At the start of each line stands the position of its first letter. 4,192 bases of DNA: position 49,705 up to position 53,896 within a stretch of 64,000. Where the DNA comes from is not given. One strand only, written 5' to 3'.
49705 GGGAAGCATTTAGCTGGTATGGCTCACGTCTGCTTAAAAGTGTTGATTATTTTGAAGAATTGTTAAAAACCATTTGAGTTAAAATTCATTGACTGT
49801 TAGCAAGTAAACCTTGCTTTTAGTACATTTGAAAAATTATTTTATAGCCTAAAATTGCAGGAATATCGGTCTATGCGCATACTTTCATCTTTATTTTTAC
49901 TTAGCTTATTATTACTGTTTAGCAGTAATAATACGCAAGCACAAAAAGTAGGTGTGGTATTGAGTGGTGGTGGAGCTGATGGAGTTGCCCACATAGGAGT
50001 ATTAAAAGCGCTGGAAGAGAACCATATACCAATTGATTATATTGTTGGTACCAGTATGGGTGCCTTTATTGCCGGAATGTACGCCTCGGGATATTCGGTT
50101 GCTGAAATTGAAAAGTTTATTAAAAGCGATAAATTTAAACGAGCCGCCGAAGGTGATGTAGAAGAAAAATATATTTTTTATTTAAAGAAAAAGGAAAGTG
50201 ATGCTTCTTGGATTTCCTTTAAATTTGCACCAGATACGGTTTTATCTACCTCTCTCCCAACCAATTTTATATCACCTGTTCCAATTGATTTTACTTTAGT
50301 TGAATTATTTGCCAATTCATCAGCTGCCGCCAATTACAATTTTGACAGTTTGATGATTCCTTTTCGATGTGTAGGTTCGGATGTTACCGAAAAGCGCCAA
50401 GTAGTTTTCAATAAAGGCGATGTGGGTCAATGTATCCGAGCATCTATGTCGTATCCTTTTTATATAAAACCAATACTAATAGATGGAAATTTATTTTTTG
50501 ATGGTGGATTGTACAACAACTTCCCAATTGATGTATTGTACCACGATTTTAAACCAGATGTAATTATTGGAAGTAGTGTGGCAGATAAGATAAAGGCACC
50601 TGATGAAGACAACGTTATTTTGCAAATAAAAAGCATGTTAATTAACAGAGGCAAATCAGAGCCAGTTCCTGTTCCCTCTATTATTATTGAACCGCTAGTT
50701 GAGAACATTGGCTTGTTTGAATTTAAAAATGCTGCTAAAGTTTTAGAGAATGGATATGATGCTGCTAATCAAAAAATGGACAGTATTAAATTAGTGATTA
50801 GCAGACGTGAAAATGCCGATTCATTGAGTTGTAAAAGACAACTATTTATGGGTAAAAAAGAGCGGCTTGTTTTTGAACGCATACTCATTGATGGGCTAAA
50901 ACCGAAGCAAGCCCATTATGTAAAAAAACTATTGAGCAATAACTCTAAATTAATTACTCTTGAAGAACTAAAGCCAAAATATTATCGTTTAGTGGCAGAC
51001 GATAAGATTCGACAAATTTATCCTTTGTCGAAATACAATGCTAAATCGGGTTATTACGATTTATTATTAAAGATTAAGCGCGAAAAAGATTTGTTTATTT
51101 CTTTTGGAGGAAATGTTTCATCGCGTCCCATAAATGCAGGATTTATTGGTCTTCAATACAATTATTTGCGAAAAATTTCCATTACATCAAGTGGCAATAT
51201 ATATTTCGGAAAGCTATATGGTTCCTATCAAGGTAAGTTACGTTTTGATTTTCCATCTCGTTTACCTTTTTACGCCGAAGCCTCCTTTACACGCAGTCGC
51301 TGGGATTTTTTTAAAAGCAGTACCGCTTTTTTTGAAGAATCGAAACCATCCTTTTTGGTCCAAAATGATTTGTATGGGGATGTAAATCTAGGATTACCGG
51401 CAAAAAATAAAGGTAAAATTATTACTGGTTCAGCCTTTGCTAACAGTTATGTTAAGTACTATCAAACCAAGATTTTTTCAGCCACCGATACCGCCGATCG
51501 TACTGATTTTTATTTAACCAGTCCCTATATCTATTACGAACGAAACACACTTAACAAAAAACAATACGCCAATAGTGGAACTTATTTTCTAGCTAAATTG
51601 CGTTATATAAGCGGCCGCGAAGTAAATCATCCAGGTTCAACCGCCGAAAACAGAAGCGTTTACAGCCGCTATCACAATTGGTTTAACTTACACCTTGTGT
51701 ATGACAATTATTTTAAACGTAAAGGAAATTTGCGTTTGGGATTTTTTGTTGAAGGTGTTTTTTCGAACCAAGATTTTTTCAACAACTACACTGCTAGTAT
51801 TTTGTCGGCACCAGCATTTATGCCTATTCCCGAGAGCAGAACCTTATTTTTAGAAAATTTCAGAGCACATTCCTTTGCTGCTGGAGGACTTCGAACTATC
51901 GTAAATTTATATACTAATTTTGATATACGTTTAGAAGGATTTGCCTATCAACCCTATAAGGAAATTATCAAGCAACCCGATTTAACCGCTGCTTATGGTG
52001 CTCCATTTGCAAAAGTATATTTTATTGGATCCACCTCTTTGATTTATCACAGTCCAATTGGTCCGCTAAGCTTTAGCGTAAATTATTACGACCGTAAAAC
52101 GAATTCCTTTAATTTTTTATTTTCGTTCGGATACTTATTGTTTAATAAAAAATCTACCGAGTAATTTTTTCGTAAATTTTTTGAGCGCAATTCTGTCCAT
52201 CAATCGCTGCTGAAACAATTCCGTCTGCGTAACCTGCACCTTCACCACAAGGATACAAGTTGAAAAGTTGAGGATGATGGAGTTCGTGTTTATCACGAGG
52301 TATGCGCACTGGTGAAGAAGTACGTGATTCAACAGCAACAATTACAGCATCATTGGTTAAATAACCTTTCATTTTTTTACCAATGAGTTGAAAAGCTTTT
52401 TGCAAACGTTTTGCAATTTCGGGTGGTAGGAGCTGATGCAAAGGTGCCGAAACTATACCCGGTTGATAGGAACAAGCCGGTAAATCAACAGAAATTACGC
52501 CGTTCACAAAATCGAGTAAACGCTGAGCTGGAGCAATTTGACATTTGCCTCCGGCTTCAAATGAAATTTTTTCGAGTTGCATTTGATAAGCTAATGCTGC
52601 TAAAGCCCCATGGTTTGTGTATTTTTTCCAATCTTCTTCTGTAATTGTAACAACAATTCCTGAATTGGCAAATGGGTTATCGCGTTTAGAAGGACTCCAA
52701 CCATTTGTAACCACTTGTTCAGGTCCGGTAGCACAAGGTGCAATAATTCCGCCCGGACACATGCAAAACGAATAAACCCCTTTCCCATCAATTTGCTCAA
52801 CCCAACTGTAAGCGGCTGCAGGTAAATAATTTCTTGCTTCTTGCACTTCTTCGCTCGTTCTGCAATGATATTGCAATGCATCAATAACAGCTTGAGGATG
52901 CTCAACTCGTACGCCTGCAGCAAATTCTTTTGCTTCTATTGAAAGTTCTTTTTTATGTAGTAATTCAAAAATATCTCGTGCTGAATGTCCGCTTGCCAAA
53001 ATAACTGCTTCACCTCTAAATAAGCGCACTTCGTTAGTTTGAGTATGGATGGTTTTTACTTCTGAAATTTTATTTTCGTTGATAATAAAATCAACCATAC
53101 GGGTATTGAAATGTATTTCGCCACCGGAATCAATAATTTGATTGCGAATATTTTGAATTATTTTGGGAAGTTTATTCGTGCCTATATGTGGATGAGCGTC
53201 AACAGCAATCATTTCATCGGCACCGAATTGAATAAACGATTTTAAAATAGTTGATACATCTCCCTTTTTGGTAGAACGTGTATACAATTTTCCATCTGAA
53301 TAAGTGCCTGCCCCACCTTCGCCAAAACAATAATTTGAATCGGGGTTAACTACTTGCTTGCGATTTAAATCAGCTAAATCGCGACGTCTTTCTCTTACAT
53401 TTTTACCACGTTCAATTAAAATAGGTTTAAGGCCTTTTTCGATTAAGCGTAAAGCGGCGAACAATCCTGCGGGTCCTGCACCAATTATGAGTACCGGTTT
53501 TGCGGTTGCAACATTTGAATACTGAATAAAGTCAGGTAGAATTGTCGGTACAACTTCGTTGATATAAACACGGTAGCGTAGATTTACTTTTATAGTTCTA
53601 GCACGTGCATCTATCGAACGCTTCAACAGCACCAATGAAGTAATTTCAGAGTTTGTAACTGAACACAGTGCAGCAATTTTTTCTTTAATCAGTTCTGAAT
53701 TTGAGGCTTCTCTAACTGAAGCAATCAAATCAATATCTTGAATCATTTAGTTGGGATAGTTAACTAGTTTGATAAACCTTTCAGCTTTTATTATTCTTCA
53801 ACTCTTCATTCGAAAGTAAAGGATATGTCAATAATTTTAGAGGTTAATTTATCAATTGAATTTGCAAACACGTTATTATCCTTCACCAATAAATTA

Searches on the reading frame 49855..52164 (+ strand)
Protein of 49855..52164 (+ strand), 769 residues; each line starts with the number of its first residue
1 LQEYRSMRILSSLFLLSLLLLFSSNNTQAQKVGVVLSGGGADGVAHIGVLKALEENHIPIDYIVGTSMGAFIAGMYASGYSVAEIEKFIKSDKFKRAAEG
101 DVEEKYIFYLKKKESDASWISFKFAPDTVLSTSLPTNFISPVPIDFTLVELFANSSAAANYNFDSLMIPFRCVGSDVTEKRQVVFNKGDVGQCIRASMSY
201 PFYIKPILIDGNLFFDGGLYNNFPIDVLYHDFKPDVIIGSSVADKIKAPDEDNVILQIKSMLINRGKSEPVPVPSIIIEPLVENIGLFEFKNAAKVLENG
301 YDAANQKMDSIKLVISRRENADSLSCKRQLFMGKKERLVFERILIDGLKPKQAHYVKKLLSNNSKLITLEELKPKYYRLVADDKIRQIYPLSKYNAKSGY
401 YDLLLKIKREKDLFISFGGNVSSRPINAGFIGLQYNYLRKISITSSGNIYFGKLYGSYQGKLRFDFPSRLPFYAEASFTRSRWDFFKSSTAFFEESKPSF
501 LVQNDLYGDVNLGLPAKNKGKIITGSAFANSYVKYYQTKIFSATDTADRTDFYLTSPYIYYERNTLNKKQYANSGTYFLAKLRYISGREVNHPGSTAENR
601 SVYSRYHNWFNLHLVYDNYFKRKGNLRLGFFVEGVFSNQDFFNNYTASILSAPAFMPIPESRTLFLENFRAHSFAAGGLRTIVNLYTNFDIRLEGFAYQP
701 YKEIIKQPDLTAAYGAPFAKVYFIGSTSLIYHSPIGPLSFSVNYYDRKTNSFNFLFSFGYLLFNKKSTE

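Call 58: search_protein_families(library=pfam, proteins=[window:49855-52164:+], max_evalue=0.00001)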
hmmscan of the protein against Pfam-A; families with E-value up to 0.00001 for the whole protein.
window:49855-52164:+ (769 aa): 1 family
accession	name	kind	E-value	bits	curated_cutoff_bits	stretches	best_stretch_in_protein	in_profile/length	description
PF01734.28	Patatin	-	1.4e-31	110.6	27.7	1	34-228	1-190/191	Patatin-like phospholipase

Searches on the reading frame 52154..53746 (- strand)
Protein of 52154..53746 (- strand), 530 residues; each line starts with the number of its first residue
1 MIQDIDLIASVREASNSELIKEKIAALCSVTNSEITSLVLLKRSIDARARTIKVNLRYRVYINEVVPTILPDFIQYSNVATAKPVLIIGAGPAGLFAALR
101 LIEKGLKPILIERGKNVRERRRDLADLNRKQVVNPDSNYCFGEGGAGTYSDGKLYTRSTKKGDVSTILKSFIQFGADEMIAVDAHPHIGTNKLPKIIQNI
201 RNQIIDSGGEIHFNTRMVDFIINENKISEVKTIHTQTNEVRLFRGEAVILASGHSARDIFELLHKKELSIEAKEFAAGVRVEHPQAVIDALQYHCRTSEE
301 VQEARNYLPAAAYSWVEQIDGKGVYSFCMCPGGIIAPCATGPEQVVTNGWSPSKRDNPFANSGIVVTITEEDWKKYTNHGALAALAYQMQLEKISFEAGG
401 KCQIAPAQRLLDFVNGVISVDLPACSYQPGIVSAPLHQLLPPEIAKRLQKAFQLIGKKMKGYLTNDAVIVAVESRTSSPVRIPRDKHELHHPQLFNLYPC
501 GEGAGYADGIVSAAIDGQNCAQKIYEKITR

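Call 58: search_protein_families(library=pfam, proteins=[window:52154-53746:-], max_evalue=0.00001)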
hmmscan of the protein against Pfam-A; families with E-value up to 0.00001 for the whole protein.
window:52154-53746:- (530 aa): 5 families
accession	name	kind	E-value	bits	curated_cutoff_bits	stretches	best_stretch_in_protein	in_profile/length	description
PF21688.3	FAD-depend_C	-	2.7e-65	220.7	27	1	274-476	1-197/197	FAD-dependent protein, C-terminal domain-like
PF01266.30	DAO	-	4.5e-10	40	27.9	0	85-115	2-32/353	FAD dependent oxidoreductase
PF00890.30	FAD_binding_2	-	8.1e-09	35.6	20.4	0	85-118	2-35/414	FAD binding domain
PF07992.20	Pyr_redox_2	-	6.4e-08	32.8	26.1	0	84-117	2-35/291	Pyridine nucleotide-disulphide oxidoreductase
PF03486.20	HI0933_like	-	1.3e-07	31.8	50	0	85-117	3-35/244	HI0933-like protein Rossmann domain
